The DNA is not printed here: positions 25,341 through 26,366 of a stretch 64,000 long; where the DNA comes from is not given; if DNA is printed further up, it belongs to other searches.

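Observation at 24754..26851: Operon of three paralogous, translationally coupled metallophosphoesterases on the mobile element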

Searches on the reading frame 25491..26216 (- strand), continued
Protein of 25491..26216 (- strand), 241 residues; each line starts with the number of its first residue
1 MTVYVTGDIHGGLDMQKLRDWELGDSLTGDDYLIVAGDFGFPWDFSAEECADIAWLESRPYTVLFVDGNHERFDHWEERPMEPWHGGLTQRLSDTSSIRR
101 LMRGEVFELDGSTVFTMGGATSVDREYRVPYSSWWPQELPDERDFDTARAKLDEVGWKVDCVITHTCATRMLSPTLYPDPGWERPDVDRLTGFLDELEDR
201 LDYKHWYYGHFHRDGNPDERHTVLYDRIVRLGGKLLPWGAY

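Call 82: search_protein_families(library=pfam, proteins=[P0155, P0192, P0181, P0166, P0202, P0240, P0136, P0138, P0149, P0141], max_evalue=0.001)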
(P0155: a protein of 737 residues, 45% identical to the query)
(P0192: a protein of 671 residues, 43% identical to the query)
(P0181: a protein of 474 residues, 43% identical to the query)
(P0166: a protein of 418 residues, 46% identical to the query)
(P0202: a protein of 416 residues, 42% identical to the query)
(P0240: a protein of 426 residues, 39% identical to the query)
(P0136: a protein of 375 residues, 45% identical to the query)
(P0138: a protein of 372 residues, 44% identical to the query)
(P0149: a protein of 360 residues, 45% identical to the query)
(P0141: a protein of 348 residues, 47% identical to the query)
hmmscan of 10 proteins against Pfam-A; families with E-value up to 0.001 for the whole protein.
P0155 (737 aa): 3 families
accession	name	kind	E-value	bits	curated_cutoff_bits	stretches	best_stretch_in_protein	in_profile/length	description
PF00480.26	ROK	-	8e-11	42.4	22.9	1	536-634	55-155/294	ROK family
PF02302.22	PTS_IIB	-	1.8e-07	32.1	23.6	1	361-435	1-75/90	PTS system, Lactose/Cellobiose specific IIB subunit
PF00149.33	Metallophos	-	4.6e-06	27.6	21.5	1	1-221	1-190/191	Calcineurin-like phosphoesterase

P0192 (671 aa): 1 family
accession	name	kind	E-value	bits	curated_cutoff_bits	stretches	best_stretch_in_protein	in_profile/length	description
PF00149.33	Metallophos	-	2.4e-08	35.1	21.5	1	8-221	2-190/191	Calcineurin-like phosphoesterase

P0181 (474 aa): 2 families
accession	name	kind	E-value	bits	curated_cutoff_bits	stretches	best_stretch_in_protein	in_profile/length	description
PF24749.2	DUF7695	-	3.6e-20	71.9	25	1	337-386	2-51/58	Domain of unknown function (DUF7695)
PF00149.33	Metallophos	-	1.7e-08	35.6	21.5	1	2-211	3-190/191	Calcineurin-like phosphoesterase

P0166 (418 aa): 1 family
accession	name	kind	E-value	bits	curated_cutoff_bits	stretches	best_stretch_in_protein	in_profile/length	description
PF00149.33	Metallophos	-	9.7e-07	29.8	21.5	1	1-215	1-190/191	Calcineurin-like phosphoesterase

P0202 (416 aa): 6 families
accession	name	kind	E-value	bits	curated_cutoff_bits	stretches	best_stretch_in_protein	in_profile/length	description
PF13637.12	Ank_4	-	3.4e-10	40.3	22.7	1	301-350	2-50/50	Ankyrin repeats (many copies)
PF12796.13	Ank_2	-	3.2e-09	37.7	27.3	1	264-359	3-89/90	Ankyrin repeats (3 copies)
PF00149.33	Metallophos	-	7.2e-09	36.8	21.5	1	2-230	3-190/191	Calcineurin-like phosphoesterase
PF13606.12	Ank_3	-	2.1e-08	34.1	22.3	0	329-356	1-28/30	Ankyrin repeat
PF00023.36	Ank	-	5.6e-08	33.1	21.1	0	329-361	1-33/33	Ankyrin repeat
PF13857.12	Ank_5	-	3e-06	27.9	27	0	317-363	2-49/56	Ankyrin repeats (many copies)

P0240 (426 aa): 4 families
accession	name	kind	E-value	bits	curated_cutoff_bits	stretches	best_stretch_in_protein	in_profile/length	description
PF00004.35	AAA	-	6.6e-07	30.3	21.2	1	272-367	2-110/131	ATPase family associated with various cellular activities (AAA)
PF24389.1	ORC-CDC6-like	-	0.0002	20.7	27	1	271-304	35-66/571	ORC-CDC6-like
PF13173.12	AAA_14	-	0.00039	20.9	27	1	270-332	4-74/129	AAA domain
PF00931.28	NB-ARC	-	0.00074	19.3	23.5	0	253-292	3-43/248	NB-ARC domain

P0136 (375 aa): 0 families

P0138 (372 aa): 1 family
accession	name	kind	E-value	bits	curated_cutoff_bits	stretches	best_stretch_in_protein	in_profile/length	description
PF00149.33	Metallophos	-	1.5e-11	45.5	21.5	1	1-207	1-190/191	Calcineurin-like phosphoesterase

P0149 (360 aa): 1 family
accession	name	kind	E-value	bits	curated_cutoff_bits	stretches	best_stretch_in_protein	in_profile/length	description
PF00149.33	Metallophos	-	7.6e-08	33.4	21.5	1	4-178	2-160/191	Calcineurin-like phosphoesterase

P0141 (348 aa): 0 families
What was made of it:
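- Tried and rejected: Domain fusions of B/C-type proteins as functional clues: heterogeneous (ankyrin, AAA, DUF7695, and probable mis-fused ROK/PTS) and uninformative (call 82).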

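Call 85: fold_search(model_id=the predicted structure, library=viral)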
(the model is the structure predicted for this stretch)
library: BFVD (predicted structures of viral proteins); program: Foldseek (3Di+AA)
matches with E <= 10: 307; with E <= 0.001: 21
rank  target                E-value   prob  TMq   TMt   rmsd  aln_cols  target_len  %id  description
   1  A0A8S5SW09            4.3e-19  1.00  0.77  0.71   3.7       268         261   25  Metallophosphatase domain protein [Siphoviridae sp. ctZHD14]
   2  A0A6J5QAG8            5.5e-13  1.00  0.68  0.60   4.3       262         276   23  MPP_superfamily domain containing protein [uncultured Caudovirales phage]
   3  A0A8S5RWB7            9.0e-13  1.00  0.72  0.69   4.2       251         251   25  RNA lariat debranching enzyme [Siphoviridae sp. ctHip2]
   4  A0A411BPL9            3.4e-12  1.00  0.71  0.49   8.3       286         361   21  Esterase [Mycobacterium phage CicholasNage]
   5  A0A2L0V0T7            2.7e-10  1.00  0.58  0.71   4.9       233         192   19  Calcineurin-like phosphoesterase domain-containing protein [Agrobacterium phage Atu_ph07]
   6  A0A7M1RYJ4            3.1e-07  1.00  0.56  0.59   5.0       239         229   18  Hydrolase [uncultured phage cr108_1]
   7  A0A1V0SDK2            3.2e-06  1.00  0.50  0.41   6.9       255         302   17  Calcineurin-like phosphoesterase [Indivirus ILV1]
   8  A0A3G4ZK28            7.0e-06  1.00  0.42  0.39  10.2       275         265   15  Metallophosphatase [Terrestrivirus sp.]
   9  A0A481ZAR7            1.1e-05  1.00  0.50  0.50   6.5       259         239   17  Calcineurin-like phosphoesterase [Pithovirus LCPAC403]
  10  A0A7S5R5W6            1.5e-05  1.00  0.47  0.14   9.0       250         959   15  (no name in the UniProt tables at hand)
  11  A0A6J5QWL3            4.5e-05  1.00  0.50  0.39   6.3       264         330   16  SbcD DNA repair exonuclease [uncultured Caudovirales phage]
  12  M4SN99                7.8e-05  1.00  0.50  0.38   5.4       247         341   12  Metallophosphatase [Cellulophaga phage phiST]
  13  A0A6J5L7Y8            1.3e-04  1.00  0.52  0.47   6.6       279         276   17  Calcineurin-like phosphoesterase domain, ApaH type [uncultured Caudovirales phage]
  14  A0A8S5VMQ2            1.5e-04  1.00  0.49  0.39   6.9       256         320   14  Putative DNA double strand break repair [Ackermannviridae sp.]
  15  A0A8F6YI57            3.3e-04  1.00  0.44  0.35  10.5       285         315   13  DNA exonuclease repair subunit [Rhinella marina erythrocytic-like virus]
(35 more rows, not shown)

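Call 86: search_solved_structures(query=L029:4792-8679:+, max_evalue=0.01)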
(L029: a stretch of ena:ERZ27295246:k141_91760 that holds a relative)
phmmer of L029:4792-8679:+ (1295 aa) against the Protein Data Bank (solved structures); distinct sequences matched with E-value up to 0.01: 0.

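Call 87: search_solved_structures(query=L029:8660-10537:+, max_evalue=0.01)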
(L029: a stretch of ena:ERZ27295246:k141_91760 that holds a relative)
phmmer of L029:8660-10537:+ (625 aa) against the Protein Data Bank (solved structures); distinct sequences matched with E-value up to 0.01: 0.

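Call 88: search_protein_families(library=ncbifam, proteins=[L029:4792-8679:+, L029:8660-10537:+, L093:3879-4319:+], max_evalue=0.01)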
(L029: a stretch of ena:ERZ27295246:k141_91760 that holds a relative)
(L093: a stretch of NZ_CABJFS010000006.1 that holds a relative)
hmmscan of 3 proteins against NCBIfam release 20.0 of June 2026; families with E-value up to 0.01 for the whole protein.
L029:4792-8679:+ (1295 aa): 0 families

L029:8660-10537:+ (625 aa): 0 families

L093:3879-4319:+ (146 aa): 0 families
